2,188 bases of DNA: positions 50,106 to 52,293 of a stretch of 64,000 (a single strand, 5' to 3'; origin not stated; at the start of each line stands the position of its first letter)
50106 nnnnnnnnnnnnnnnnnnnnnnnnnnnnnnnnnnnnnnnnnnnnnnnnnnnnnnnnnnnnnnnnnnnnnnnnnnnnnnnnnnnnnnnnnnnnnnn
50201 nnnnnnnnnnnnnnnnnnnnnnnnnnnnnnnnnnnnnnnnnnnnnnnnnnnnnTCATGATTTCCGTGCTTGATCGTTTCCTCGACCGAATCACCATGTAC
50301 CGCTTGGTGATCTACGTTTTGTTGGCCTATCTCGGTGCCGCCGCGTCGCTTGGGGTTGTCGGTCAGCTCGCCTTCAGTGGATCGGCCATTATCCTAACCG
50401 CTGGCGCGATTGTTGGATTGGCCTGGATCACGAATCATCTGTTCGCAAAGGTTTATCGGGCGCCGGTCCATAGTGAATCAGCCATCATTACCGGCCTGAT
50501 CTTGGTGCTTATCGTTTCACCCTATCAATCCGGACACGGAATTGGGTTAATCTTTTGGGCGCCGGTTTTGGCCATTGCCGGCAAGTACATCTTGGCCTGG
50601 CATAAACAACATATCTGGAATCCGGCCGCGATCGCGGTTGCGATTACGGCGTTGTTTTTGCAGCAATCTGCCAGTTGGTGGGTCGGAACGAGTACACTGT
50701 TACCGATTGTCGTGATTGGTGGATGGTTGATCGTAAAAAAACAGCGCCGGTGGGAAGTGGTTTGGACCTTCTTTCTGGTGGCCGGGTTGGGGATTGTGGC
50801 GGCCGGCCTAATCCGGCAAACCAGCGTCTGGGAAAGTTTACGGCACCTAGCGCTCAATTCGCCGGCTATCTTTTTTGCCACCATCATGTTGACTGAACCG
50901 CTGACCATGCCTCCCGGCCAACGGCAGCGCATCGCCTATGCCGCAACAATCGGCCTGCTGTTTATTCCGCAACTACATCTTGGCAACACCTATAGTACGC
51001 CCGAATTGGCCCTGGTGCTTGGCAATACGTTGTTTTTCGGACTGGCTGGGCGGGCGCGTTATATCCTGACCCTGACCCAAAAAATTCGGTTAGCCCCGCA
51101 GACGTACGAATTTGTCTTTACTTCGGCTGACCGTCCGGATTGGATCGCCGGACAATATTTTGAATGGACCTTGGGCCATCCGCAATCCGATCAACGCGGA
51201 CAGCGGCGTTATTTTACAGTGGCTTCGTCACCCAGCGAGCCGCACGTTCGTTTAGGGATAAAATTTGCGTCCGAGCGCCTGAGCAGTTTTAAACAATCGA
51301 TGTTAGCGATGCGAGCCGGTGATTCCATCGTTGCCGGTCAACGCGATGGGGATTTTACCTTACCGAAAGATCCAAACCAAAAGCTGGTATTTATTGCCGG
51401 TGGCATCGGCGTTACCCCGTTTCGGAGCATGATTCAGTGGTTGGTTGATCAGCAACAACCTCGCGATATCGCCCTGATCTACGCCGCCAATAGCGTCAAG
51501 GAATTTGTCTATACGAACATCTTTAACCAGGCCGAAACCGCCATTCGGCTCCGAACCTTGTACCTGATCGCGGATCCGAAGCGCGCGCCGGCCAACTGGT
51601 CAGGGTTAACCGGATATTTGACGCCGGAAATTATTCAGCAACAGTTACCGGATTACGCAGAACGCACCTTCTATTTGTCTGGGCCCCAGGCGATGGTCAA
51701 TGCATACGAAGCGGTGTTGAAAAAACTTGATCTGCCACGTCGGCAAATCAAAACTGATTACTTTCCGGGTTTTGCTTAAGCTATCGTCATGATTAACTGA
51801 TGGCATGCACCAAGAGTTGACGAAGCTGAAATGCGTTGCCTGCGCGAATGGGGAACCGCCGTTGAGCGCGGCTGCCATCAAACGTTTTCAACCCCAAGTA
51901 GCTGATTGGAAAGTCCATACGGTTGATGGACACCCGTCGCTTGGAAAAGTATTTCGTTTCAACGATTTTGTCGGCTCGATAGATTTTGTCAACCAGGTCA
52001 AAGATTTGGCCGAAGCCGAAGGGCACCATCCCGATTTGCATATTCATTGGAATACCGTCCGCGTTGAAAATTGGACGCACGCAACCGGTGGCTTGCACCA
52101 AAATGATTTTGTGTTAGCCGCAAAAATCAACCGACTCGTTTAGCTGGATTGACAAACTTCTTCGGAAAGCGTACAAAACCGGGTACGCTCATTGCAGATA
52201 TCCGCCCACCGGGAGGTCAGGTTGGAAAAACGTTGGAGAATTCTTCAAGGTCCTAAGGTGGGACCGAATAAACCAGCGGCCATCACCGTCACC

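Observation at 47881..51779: Flavinylation-based extracytosolic redox module (FNR-like, FMN-binding, ApbE, membrane FNR-fusion)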

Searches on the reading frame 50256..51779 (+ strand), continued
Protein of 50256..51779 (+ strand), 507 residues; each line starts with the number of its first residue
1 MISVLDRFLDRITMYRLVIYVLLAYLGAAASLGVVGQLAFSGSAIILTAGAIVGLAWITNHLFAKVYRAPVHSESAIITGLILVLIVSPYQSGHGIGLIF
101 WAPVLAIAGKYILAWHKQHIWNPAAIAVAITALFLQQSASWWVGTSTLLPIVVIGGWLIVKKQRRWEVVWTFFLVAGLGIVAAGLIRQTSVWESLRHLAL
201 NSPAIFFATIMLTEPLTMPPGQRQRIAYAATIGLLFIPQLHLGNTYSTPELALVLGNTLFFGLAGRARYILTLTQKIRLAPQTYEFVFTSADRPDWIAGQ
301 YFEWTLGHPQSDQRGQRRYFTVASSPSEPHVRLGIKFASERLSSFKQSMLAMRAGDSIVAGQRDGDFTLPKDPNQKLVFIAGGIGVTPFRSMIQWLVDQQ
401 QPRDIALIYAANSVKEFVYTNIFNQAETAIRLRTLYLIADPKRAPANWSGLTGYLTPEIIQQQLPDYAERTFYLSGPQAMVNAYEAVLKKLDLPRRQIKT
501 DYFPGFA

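Call 17: find_related_loci(query=A1, collection=genome_contigs, flank=7000)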
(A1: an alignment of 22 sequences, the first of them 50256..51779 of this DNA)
Query A1 (507 aa) in genome_contigs; peptide patterns used: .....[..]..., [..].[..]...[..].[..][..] (x = any residue, [..] = any of these).
600 stretches matched a pattern (row limit reached: there are more); 445 encode a relative of the query (tblastn E <= 1e-3); the best 80 are kept; 80 distinct loci.
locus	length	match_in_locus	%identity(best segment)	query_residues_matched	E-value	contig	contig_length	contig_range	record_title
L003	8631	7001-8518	50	1-507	1e-163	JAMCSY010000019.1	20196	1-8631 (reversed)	MAG: Patescibacteria group bacterium isolate FK_Sedi_A_Bin.193 NODE_6037_length_20196_cov_13.1712, whole genome shotgun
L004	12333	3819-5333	48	1-506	8e-163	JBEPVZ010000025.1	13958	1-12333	MAG: Candidatus Daviesbacteria bacterium isolate 22E.vamb.044 NODE_3802_length_13958_cov_6.964900, whole genome shotgun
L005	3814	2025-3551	47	1-507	2e-163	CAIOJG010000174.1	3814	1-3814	MAG: Candidatus Magasanikbacteria bacterium isolate AM_bin-3693 genome assembly, contig: bin-3693:174/190, whole genome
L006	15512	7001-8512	48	1-505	3e-156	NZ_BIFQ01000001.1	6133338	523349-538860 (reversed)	Dictyobacter aurantiacus strain S27 sequence1, whole genome shotgun sequence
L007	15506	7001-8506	50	5-507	7e-156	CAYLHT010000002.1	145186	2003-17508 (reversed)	MAG TPA_asm: uncultured Gammaproteobacteria bacterium isolate SRP273308_co1_45 genome assembly, contig: NODE_120_length_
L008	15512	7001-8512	48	1-506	5e-154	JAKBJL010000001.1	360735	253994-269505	MAG: bacterium isolate DBS2-5.bin62 NODE_3_length_360735_cov_7.981462, whole genome shotgun sequence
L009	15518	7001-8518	48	1-507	9e-154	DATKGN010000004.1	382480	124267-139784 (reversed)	MAG TPA_asm: Patescibacteria group bacterium isolate SMAG_U14552 k141_31954, whole genome shotgun sequence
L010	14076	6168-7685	49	1-507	2e-153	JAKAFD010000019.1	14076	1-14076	MAG: bacterium isolate WY1.bin77 NODE_6724_length_14076_cov_3.143093, whole genome shotgun sequence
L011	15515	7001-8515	47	1-506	6e-148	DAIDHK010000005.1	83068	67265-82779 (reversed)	MAG TPA_asm: Candidatus Levyibacteriota bacterium isolate clean343 NODE_5_length_83068_cov_11.519008, whole genome shotg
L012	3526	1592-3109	45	5-505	1e-153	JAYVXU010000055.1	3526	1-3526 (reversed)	MAG: Candidatus Adlerbacteria bacterium isolate GL85_DN_metabinner_15 GL85_DN_metabinner_15_54, whole genome shotgun seq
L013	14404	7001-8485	46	1-507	5e-148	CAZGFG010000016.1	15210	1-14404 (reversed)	MAG TPA_asm: uncultured Gammaproteobacteria bacterium isolate binchicken_co125_1135 genome assembly, contig: NODE_7891_l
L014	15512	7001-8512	45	1-505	8e-148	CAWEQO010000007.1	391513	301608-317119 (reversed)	MAG: uncultured Chloroflexia bacterium isolate MFD01721.bin.2.179 genome assembly, contig: contig_17949, whole genome sh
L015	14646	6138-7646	45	1-506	4e-147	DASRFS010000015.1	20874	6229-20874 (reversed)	MAG TPA_asm: Patescibacteria group bacterium isolate SMAG_U10038 k141_1689002, whole genome shotgun sequence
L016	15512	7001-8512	43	1-505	5e-147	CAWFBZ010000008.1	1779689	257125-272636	MAG: uncultured Chloroflexia bacterium isolate MFD02416.bin.2.106 genome assembly, contig: contig_15582, whole genome sh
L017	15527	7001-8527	43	1-506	1e-146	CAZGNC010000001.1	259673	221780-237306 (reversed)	MAG TPA_asm: uncultured Candidatus Saccharibacteria bacterium isolate SRP292972_co1_17 genome assembly, contig: NODE_62_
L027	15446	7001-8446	45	5-507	7e-141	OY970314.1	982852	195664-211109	MAG: Candidatus Woesebacteria bacterium isolate MFD01299.bin.c.5 genome assembly, chromosome: 1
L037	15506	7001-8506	44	6-507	9e-132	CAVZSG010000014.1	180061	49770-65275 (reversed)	MAG: uncultured Chloroflexia bacterium isolate MFD09730.bin.2.128 genome assembly, contig: contig_56426, whole genome sh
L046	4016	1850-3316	42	5-507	1e-126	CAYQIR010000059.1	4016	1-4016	MAG TPA_asm: uncultured Candidatus Saccharibacteria bacterium isolate binchicken_co38_1169 genome assembly, contig: NODE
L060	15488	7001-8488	38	1-506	4e-110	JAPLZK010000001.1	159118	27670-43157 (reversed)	MAG: Candidatus Uhrbacteria bacterium isolate LacPavin_0818_WC45_MAG_46_11 LacPavin_0818_WC45_scaffold_347162, whole gen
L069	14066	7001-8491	36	2-506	4e-96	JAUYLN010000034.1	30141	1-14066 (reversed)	MAG: bacterium isolate C24_metabat.bin.36 C24_k141_539524, whole genome shotgun sequence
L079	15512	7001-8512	35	8-506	1e-83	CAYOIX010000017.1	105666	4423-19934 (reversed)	MAG TPA_asm: uncultured Treponemataceae bacterium isolate binchicken_co3_424 genome assembly, contig: NODE_446_length_10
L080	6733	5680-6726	41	1-350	4e-83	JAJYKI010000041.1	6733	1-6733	MAG: bacterium isolate DBS2-1.bin32 NODE_22908_length_6733_cov_1.007872, whole genome shotgun sequence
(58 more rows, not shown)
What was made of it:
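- The system also occurs in taxa known to make quinones, such as Mesorhizobium, Ktedonobacteria and Actinobacteria (call 17).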

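Call 32: search_protein_families(library=pfam, proteins=[L079:4667-5731:+, L080:2702-3382:+, L046:417-941:+, L027:5171-5617:+, L069:11370-12440:+, L037:8630-9364:+, L060:8512-9798:+, L007:4145-4708:-, L008:11185-11892:-], max_evalue=0.01)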
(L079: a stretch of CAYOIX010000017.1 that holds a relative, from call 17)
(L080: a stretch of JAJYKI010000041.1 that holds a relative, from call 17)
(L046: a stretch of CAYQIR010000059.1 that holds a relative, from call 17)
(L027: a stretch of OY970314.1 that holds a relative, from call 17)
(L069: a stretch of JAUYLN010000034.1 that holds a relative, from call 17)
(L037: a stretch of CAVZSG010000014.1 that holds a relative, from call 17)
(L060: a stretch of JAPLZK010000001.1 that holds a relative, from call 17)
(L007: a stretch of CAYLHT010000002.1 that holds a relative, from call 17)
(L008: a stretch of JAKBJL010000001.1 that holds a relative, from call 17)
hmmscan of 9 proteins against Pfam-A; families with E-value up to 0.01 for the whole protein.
L079:4667-5731:+ (354 aa): 3 families
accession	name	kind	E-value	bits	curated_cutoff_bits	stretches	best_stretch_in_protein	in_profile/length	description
PF02518.31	HATPase_c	-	1.7e-29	102.9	26.4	1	244-353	2-109/111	Histidine kinase-, DNA gyrase B-, and HSP90-like ATPase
PF00512.31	HisKA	-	6e-15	55.5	26.9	1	126-187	2-61/66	His Kinase A (phospho-acceptor) domain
PF13581.12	HATPase_c_2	-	6.3e-07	29.9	27.4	1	247-350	35-126/127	Histidine kinase-like ATPase domain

L080:2702-3382:+ (226 aa): 2 families
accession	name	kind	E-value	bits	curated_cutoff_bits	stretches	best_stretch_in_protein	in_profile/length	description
PF00072.30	Response_reg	-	5.3e-26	91.4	30.2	1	3-115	1-111/111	Response regulator receiver domain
PF00486.34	Trans_reg_C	-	1.6e-24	86.2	26.2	1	148-224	2-77/77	Transcriptional regulatory protein, C terminal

L046:417-941:+ (174 aa): 1 family
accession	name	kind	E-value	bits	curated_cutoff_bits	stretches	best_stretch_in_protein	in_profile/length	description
PF14283.11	CD1107-like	-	0.0096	16.3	26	0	19-51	122-154/158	Mobile element protein CD1107-like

L027:5171-5617:+ (148 aa): 2 families
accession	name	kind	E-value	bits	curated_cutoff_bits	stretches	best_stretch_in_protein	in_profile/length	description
PF18914.6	DUF5666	-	1.4e-05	25.7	27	1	66-131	2-60/60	Domain of unknown function (DUF5666)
PF23038.1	KOW6_SPT51-2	-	0.005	16.7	27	0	80-107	25-50/51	Transcription elongation factor SPT5 homolog 1/2, KOW6 domain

L069:11370-12440:+ (356 aa): 12 families
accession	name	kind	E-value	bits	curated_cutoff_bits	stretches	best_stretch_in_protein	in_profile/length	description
PF00326.27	Peptidase_S9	-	1.7e-20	73.9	22.6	1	147-354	6-212/213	Prolyl oligopeptidase family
PF12146.15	Hydrolase_4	-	1.5e-15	57.6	27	1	148-244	24-115/239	Serine aminopeptidase, S33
PF00561.26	Abhydrolase_1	-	1.9e-12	47.9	25.8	1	149-263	21-129/245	alpha/beta hydrolase fold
PF01738.24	DLH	-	3.6e-12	46.8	21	1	149-334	35-189/217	Dienelactone hydrolase family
PF20434.5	BD-FAE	-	1e-08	35.4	26.8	1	149-314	41-215/215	BD-FAE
PF02230.22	Abhydrolase_2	-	1.5e-05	25.4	23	0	282-335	154-203/217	Phospholipase/Carboxylesterase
PF02129.25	Peptidase_S15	-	5.7e-05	23.4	23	1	111-242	9-132/262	X-Pro dipeptidyl-peptidase (S15 family)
PF12697.13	Abhydrolase_6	-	6.1e-05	24.2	26.3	1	149-251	21-101/217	Alpha/beta hydrolase family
PF12740.14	PETase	-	0.00012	22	28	1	151-242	77-161/263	PET hydrolase-like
PF07859.19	Abhydrolase_3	-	0.00079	19.7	25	1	184-265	49-143/210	alpha/beta hydrolase fold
PF00756.26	Esterase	-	0.0026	18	22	1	112-239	13-149/251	Putative esterase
PF07819.20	PGAP1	-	0.0028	17.9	24.3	1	176-224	64-110/233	PGAP1-like alpha/beta domain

L037:8630-9364:+ (244 aa): 1 family
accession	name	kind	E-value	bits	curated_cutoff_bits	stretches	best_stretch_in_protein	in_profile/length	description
PF01988.24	VIT1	-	9.6e-69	231.9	28.1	1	30-238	1-214/214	VIT family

L060:8512-9798:+ (428 aa): 1 family
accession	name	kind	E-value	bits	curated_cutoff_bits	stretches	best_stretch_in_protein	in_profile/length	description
PF01566.24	Nramp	-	2.1e-84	284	29.8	1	38-404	1-356/357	Natural resistance-associated macrophage protein-like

L007:4145-4708:- (187 aa): 5 families
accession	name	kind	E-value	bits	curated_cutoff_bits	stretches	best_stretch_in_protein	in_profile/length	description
PF04542.20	Sigma70_r2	-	2.4e-15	56.5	24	1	27-93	2-70/71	Sigma-70 region 2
PF08281.18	Sigma70_r4_2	-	1.1e-14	54.2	25.7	1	126-177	3-54/54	Sigma-70, region 4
PF04545.22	Sigma70_r4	-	1.8e-14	53.4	24.1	1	131-178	2-49/50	Sigma-70, region 4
PF13384.12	HTH_23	-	0.00045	20.4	24.6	1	142-172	10-40/50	Homeodomain-like domain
PF13412.12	HTH_24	-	0.0054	16.7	21.9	0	149-172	17-40/48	Winged helix-turn-helix DNA-binding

L008:11185-11892:- (235 aa): 8 families
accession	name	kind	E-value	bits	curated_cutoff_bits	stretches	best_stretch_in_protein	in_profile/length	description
PF00005.33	ABC_tran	-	4.6e-36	124.9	25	1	24-172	1-136/137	ABC transporter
PF13555.12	AAA_29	-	0.00022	21.3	27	1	27-51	15-39/61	P-loop containing region of AAA domain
PF02463.25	SMC_N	-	0.00032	20.6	40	0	34-189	24-185/220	RecF/RecN/SMC N terminal domain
PF25199.1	nSTAND_NTPase5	-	0.00067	19.9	34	1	32-92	39-102/145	Novel STAND NTPase 5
PF13304.12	AAA_21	-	0.0012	19.4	27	0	36-57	1-22/304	AAA domain, putative AbiEii toxin, Type IV TA system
PF20703.3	nSTAND1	-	0.0026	17.9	27.1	1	27-52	26-51/379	Novel STAND NTPase 1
PF13401.12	AAA_22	-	0.0037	18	27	0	35-69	6-33/130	AAA domain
PF20720.3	nSTAND3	-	0.008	16.3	27.2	0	19-54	2-37/155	Novel STAND NTPase 3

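Call 36: search_solved_structures(query=A2, max_evalue=0.01, show_alignments=0)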
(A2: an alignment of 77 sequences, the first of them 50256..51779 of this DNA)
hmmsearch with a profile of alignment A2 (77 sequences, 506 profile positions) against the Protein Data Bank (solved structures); distinct sequences matched with E-value up to 0.01: 134 (the best 60 are shown).
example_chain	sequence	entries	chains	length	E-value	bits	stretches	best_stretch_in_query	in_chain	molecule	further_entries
7qty_A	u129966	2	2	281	5.7e-18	68.1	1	346-504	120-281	Na(+)-translocating NADH-quinone reductase subunit F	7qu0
2eix_A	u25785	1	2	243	8.5e-18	67.5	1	267-493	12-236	NADH-cytochrome b5 reductase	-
7qu3_A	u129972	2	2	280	9.8e-18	67.3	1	345-504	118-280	Na(+)-translocating NADH-quinone reductase subunit F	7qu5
2r6h_A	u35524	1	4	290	1.9e-17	66.3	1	347-501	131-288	NADH:ubiquinone oxidoreductase, Na translocating, F subunit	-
4u9u_A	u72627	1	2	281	4.1e-17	65.2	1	348-504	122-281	Na(+)-translocating NADH-quinone reductase subunit F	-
8ad4_A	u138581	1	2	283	4.2e-17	65.2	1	348-504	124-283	Na(+)-translocating NADH-quinone reductase subunit F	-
4uaj_A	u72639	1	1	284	4.2e-17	65.2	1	348-504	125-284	Na(+)-translocating NADH-quinone reductase subunit F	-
7xk3_F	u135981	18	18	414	4.4e-17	65.1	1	348-504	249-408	Na(+)-translocating NADH-quinone reductase subunit F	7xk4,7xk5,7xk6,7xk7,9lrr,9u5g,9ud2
8a1t_F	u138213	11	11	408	8.6e-17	64.2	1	348-504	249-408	Na(+)-translocating NADH-quinone reductase subunit F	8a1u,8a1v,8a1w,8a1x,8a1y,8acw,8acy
1cqx_A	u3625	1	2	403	1.9e-16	63.1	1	274-502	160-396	FLAVOHEMOPROTEIN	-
3ozu_A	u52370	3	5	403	2.2e-16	62.8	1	274-502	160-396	Flavohemoprotein | Flavohemoglobin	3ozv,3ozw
8ad3_A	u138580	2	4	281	2.7e-16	62.6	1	348-500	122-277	Na(+)-translocating NADH-quinone reductase subunit F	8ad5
6o0a_A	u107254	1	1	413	4.4e-16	61.8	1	268-502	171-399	Flavohemoglobin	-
4wqm_A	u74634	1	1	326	1.1e-15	60.5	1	265-501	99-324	Toluene-4-monooxygenase electron transfer component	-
1qfj_A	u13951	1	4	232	1.7e-15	59.9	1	272-486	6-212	PROTEIN (FLAVIN REDUCTASE)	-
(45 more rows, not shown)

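Call 44: predict_structure(alignment_id=A2)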
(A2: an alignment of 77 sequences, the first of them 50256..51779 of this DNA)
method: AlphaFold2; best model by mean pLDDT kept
length: 507 residues; sequences in the alignment: 77
mean_pLDDT: 90.0   pTM: 0.84
mean pLDDT of the five models: 90.0, 89.1, 88.9, 88.3, 88.0
residues with pLDDT >= 90: 337; 70-90: 147; 50-70: 20; < 50: 3
segments of 3 or more residues with pLDDT < 50: 505-507
pLDDT, mean of each block of 10 residues (from residue 1): 78 89 97 96 97 97 86 90 94 88 92 75 90 82 92 96 92 97 94 93 94 87 91 89 70 92 82 95 94 86 83 80 92 86 87 93 79 95 93 96 96 94 95 96 94 96 97 91 95 93 55
secondary structure, 60 per line:
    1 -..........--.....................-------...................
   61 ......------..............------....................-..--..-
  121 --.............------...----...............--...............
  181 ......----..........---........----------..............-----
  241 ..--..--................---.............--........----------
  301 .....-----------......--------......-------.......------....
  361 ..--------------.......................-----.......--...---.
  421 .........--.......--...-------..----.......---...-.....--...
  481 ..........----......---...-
elements in order: H2-11 H14-34 H42-66 H73-86 H93-112 H123-135 H149-163 H166-186 H191-200 H204-211 H222-235 H249-264 E268-280 E283-290 E301-305 E317-322 E331-336 H344-350 E357-362 E377-382 H383-399 E405-411 H420-429 E432-438 H457-463 E471-475 H478-490 E498-500

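Call 46: fold_search(model_id=the predicted structure, library=pdb)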
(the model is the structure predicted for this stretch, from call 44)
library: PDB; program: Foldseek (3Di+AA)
matches with E <= 10: 1483; with E <= 0.001: 331
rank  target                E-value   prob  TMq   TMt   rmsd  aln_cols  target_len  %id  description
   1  6o0a                  1.9e-16  1.00  0.42  0.55  13.9       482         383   15  Crystal structure of flavohemoglobin from Malassezia yamatoensis with bound FAD and heme determined by iron SAD phasing (released 2019-03-06)
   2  5ogx                  5.4e-16  1.00  0.42  0.62   2.7       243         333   20  Crystal structure of Amycolatopsis cytochrome P450 reductase GcoB. (released 2018-07-04)
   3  4wqm                  8.2e-16  1.00  0.40  0.60   3.3       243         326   22  Structure of the toluene 4-monooxygenase NADH oxidoreductase T4moF, K270S K271S variant (released 2015-09-09)
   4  7qu3                  1.1e-15  1.00  0.41  0.71   5.6       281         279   23  X-ray structure of FAD domain of NqrF of Pseudomonas aeruginosa (released 2022-02-09)
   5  2r6h_A                1.2e-15  1.00  0.41  0.70   4.8       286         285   20  Crystal structure of the domain comprising the NAD binding and the FAD binding regions of the NADH:ubiquinone oxidored (released 2007-09-11)
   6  2r6h_B                1.7e-15  1.00  0.41  0.71   3.4       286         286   18  Crystal structure of the domain comprising the NAD binding and the FAD binding regions of the NADH:ubiquinone oxidored (released 2007-09-11)
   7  1gvh                  2.7e-15  1.00  0.43  0.54  12.2       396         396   12  The X-ray structure of ferric Escherichia coli flavohemoglobin reveals an unespected geometry of the distal heme pocket (released 2002-08-06)
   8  8ad4_A                3.7e-15  1.00  0.41  0.72   4.9       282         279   22  X-ray structure of NqrF(129-408)of Vibrio cholerae in complex with NADH (released 2023-07-12)
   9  7qu5                  3.7e-15  1.00  0.41  0.71   5.6       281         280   23  X-ray structure of FAD domain of NqrF of Pseudomonas aeruginosa (released 2022-02-09)
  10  7qty                  5.3e-15  1.00  0.41  0.72   4.0       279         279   19  X-ray structure of FAD domain of NqrF of Klebsiella pneumoniae (released 2022-02-09)
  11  2r6h_C                6.8e-15  1.00  0.41  0.70   5.0       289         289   20  Crystal structure of the domain comprising the NAD binding and the FAD binding regions of the NADH:ubiquinone oxidored (released 2007-09-11)
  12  4eh1_B                8.4e-15  1.00  0.41  0.83   2.9       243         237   20  Crystal Structure of the Flavohem-like-FAD/NAD Binding Domain of Nitric Oxide Dioxygenase from Vibrio cholerae O1 biov (released 2012-04-25)
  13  8ad3_B                8.9e-15  1.00  0.41  0.71   4.9       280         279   22  X-ray structure of NqrF(129-408)of Vibrio cholerae variant F406A (released 2023-07-12)
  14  2r6h_D                1.1e-14  1.00  0.40  0.70   5.1       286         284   19  Crystal structure of the domain comprising the NAD binding and the FAD binding regions of the NADH:ubiquinone oxidored (released 2007-09-11)
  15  8ad5_A                1.3e-14  1.00  0.40  0.70   5.1       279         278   21  X-ray structure of NqrF(129-408)of Vibrio cholerae variant F406A (released 2023-07-12)
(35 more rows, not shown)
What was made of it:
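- Closest known: Na+-NQR. Same: NqrF FAD/NAD domains are among the closest solved relatives of the FNR domain (calls 36, 46).
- The C-terminal domain matches FNR-type reductases, including NqrF FAD/NAD domains (calls 36, 46).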

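Call 52: list_cluster_members(proteins=[P0001])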
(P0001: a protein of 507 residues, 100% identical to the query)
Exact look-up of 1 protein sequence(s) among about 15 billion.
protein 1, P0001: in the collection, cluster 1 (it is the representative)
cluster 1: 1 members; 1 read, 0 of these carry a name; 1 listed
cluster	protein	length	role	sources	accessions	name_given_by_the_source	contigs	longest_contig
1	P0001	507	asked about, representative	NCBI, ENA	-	-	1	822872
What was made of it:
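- Tried and rejected: The cluster look-up gave no name (call 52).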

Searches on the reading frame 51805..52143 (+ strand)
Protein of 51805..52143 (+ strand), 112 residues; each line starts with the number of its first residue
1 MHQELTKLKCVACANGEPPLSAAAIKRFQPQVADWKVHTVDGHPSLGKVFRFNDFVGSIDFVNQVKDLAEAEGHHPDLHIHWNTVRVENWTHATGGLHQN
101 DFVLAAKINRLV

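Call 3: search_protein_families(library=pfam, proteins=[window:51805-52143:+], max_evalue=0.01)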
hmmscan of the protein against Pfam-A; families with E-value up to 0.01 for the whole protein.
window:51805-52143:+ (112 aa): 1 family
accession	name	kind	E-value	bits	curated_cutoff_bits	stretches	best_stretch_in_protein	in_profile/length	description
PF01329.24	Pterin_4a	-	1.2e-27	96.2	26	1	19-111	2-91/91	Pterin 4 alpha carbinolamine dehydratase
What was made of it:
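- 51805..52143 (+): NOT part of the module by ancestry. This is the pterin-4a-carbinolamine dehydratase gene (112 aa). It now lies 25 nt downstream of the fusion gene and may be co-transcribed with the triad. Pfam Pterin_4a, E 1e-27 (call 3).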

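Call 4: search_protein_families(library=ncbifam, proteins=[window:51805-52143:+], max_evalue=0.01)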
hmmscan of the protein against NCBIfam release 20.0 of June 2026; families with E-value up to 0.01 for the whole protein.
window:51805-52143:+ (112 aa): 5 families
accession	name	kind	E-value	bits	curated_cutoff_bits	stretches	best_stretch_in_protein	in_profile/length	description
NF002016.0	PRK00823.1-1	equivalog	7e-34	116.3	133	1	3-111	2-110/113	4a-hydroxytetrahydrobiopterin dehydratase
NF002019.0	PRK00823.1-4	equivalog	5.2e-27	94.2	137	1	3-111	5-111/116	4a-hydroxytetrahydrobiopterin dehydratase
NF002017.0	PRK00823.1-2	equivalog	5.4e-22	77.6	80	1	20-111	5-92/94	4a-hydroxytetrahydrobiopterin dehydratase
NF002018.0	PRK00823.1-3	equivalog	2.3e-15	56.4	108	1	20-111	6-95/98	4a-hydroxytetrahydrobiopterin dehydratase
NF002020.0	PRK00823.1-5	equivalog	9.4e-10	38.6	146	1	30-110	25-103/111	4a-hydroxytetrahydrobiopterin dehydratase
